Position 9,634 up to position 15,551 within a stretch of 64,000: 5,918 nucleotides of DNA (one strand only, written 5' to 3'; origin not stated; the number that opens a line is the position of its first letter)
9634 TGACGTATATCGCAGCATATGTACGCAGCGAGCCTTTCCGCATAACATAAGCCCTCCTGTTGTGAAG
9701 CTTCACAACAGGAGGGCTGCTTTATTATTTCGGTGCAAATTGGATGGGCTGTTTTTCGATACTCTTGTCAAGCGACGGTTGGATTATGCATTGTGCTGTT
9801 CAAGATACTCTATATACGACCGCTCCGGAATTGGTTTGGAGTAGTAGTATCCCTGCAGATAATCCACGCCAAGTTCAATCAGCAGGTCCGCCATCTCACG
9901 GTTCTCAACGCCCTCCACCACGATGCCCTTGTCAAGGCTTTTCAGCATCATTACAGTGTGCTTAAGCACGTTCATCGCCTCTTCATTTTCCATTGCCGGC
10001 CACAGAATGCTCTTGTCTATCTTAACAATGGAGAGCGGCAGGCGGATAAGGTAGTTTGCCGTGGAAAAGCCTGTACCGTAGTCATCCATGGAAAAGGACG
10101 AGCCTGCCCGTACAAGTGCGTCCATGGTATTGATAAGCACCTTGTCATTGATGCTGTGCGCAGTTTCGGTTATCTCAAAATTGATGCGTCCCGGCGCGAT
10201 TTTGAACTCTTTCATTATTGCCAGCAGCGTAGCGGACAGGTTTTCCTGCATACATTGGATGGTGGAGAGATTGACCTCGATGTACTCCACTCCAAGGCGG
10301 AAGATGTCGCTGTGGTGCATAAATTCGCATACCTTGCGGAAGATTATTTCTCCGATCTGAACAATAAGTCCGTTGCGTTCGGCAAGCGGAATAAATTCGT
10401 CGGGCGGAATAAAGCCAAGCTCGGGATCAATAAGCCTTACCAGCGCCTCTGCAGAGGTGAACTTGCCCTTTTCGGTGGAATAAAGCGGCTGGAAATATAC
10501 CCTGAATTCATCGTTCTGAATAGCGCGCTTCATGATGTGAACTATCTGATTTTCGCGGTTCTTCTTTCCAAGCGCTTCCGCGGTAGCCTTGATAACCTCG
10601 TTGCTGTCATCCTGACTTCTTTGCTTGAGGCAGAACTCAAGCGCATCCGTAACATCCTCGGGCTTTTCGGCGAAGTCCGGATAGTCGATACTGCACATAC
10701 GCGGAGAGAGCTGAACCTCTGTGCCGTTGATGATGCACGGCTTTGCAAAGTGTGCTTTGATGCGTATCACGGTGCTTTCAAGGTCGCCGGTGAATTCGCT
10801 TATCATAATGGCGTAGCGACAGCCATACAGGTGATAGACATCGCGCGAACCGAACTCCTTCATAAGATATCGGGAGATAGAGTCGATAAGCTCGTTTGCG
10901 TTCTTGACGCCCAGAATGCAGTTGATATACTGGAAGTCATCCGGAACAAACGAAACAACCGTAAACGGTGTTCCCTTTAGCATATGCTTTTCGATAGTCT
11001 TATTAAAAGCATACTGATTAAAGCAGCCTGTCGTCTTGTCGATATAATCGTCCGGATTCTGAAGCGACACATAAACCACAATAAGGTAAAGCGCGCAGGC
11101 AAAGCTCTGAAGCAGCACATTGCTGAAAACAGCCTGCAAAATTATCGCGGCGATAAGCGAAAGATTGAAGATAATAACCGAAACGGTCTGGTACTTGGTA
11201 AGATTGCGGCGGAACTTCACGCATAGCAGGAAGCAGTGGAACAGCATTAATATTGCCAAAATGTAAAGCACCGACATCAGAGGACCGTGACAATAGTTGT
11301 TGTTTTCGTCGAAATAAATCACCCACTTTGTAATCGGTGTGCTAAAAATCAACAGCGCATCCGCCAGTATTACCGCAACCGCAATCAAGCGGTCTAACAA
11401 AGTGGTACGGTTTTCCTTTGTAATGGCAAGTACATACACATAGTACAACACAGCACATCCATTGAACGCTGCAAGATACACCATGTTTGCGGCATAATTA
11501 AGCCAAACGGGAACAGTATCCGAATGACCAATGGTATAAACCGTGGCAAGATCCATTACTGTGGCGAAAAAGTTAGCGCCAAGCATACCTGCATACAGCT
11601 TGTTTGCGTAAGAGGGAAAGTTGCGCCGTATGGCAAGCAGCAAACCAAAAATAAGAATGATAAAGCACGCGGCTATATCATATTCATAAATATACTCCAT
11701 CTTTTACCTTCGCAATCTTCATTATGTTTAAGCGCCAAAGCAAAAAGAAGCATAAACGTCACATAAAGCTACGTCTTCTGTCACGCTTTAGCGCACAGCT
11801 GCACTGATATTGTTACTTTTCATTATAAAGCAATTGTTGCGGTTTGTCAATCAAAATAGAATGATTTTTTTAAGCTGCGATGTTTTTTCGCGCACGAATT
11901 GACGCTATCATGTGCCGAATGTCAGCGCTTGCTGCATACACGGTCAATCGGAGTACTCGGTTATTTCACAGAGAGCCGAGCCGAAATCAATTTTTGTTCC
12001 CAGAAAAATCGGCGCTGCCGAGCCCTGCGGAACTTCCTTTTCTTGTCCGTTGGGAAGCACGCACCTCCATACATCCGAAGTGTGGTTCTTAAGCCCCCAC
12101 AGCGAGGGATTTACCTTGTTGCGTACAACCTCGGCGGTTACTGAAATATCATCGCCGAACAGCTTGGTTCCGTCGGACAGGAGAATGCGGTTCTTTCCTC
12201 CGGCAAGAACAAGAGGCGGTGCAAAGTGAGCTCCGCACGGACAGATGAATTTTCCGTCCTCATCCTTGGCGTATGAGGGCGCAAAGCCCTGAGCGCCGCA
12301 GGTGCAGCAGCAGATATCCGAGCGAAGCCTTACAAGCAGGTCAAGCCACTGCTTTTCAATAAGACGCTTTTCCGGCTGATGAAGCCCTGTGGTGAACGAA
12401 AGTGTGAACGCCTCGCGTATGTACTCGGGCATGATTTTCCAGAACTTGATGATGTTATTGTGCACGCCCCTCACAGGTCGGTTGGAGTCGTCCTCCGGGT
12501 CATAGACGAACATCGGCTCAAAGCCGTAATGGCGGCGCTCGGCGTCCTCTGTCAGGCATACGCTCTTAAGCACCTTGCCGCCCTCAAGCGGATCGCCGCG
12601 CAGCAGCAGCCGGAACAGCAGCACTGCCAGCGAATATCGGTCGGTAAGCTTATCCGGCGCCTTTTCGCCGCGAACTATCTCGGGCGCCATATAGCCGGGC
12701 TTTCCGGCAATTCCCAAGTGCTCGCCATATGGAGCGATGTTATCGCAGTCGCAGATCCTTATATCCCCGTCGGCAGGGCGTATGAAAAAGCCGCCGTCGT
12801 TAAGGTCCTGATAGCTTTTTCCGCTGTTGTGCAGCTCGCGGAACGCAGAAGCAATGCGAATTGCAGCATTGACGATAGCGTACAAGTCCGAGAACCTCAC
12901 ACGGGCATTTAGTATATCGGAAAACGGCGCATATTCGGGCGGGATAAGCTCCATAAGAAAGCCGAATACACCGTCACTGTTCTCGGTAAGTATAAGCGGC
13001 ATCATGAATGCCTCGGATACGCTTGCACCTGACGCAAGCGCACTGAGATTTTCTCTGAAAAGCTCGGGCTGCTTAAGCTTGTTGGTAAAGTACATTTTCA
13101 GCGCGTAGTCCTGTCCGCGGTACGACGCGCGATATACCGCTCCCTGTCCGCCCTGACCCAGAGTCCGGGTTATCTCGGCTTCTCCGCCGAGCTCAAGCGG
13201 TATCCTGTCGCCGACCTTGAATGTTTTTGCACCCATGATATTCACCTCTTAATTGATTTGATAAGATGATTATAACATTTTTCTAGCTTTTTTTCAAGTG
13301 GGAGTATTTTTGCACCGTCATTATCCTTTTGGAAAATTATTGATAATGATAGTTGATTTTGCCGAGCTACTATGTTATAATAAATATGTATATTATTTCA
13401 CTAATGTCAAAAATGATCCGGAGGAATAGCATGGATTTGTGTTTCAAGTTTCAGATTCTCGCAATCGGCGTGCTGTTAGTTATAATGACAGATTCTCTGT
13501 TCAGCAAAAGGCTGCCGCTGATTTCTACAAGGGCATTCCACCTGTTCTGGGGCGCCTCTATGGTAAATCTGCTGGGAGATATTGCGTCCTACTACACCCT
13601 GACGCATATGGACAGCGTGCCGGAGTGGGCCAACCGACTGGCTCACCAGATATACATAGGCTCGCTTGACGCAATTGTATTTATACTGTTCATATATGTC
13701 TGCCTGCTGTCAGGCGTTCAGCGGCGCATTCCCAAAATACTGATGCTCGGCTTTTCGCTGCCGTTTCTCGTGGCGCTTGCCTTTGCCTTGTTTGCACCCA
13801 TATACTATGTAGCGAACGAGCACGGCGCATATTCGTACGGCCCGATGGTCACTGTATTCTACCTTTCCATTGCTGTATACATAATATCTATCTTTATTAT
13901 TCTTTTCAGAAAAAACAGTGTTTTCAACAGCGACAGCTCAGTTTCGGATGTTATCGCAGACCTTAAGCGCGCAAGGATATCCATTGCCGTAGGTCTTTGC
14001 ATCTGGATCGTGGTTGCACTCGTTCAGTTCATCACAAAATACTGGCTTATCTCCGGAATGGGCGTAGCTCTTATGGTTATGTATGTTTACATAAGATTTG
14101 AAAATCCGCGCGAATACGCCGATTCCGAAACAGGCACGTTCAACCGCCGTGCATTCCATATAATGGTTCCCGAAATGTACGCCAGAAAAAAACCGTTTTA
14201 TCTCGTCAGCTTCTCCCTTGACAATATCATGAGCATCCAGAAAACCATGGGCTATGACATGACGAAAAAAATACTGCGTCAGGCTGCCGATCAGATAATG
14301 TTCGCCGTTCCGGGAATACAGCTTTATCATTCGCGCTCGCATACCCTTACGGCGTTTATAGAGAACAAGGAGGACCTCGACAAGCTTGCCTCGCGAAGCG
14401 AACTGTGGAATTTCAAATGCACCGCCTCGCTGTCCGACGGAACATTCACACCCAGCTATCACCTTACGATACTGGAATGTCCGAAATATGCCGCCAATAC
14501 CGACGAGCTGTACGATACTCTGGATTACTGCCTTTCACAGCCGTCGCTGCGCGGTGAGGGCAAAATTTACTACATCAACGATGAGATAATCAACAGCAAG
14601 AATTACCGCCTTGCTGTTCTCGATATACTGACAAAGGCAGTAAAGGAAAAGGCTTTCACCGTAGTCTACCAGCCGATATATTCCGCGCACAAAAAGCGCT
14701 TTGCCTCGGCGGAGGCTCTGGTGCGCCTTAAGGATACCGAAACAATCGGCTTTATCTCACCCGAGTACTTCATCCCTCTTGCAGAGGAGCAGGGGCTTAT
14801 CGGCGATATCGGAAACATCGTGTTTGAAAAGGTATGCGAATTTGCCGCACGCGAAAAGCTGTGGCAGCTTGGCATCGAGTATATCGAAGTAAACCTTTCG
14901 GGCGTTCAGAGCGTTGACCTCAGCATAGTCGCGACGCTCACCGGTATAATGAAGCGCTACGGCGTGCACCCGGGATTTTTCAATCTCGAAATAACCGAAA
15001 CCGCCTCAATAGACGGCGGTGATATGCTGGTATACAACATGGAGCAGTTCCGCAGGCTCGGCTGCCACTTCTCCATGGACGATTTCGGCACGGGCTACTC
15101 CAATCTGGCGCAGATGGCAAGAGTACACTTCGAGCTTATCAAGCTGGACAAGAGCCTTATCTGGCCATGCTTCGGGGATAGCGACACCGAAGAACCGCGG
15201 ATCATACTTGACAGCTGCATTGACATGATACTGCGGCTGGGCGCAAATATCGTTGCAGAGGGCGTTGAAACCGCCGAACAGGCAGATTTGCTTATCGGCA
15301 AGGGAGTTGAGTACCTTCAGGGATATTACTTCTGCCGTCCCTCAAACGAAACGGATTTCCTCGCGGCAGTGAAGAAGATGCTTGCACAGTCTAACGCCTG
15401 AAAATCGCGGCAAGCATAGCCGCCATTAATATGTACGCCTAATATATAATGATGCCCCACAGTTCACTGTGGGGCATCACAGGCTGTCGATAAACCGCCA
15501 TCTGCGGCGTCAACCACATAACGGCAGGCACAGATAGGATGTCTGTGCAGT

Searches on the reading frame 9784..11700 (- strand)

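Call 40: search_protein_families(library=pfam, proteins=[window:9784-11700:-], max_evalue=0.00001)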
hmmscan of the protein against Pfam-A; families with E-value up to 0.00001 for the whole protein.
window:9784-11700:- (638 aa): 1 family
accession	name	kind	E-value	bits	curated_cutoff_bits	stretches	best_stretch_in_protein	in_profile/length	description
PF00563.25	EAL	-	1.4e-57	195.2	31.3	1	391-623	5-236/236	EAL domain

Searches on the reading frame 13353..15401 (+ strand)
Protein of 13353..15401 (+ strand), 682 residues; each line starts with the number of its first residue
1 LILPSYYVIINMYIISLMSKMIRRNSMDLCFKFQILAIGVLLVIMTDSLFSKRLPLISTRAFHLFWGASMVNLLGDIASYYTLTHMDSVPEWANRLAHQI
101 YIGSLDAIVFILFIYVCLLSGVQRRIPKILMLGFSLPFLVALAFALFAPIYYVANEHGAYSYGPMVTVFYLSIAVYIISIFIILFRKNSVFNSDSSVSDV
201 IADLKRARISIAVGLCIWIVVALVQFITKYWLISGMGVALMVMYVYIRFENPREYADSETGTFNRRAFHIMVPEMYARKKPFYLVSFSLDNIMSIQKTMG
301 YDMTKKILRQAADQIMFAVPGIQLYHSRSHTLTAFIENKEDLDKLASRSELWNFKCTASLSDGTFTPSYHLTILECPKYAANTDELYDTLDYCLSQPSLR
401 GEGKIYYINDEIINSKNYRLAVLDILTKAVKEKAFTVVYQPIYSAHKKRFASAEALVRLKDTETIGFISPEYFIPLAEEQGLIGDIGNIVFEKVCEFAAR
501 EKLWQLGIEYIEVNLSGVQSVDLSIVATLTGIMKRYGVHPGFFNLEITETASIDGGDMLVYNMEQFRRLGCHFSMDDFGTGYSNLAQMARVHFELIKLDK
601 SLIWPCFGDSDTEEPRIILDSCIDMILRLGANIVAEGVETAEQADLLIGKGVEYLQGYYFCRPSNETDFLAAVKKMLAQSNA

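Call 40: search_protein_families(library=pfam, proteins=[window:13353-15401:+], max_evalue=0.00001)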
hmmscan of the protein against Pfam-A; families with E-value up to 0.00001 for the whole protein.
window:13353-15401:+ (682 aa): 1 family
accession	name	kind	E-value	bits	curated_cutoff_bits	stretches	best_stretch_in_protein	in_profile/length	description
PF00563.25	EAL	-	3.7e-55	187.3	31.3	1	426-663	4-236/236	EAL domain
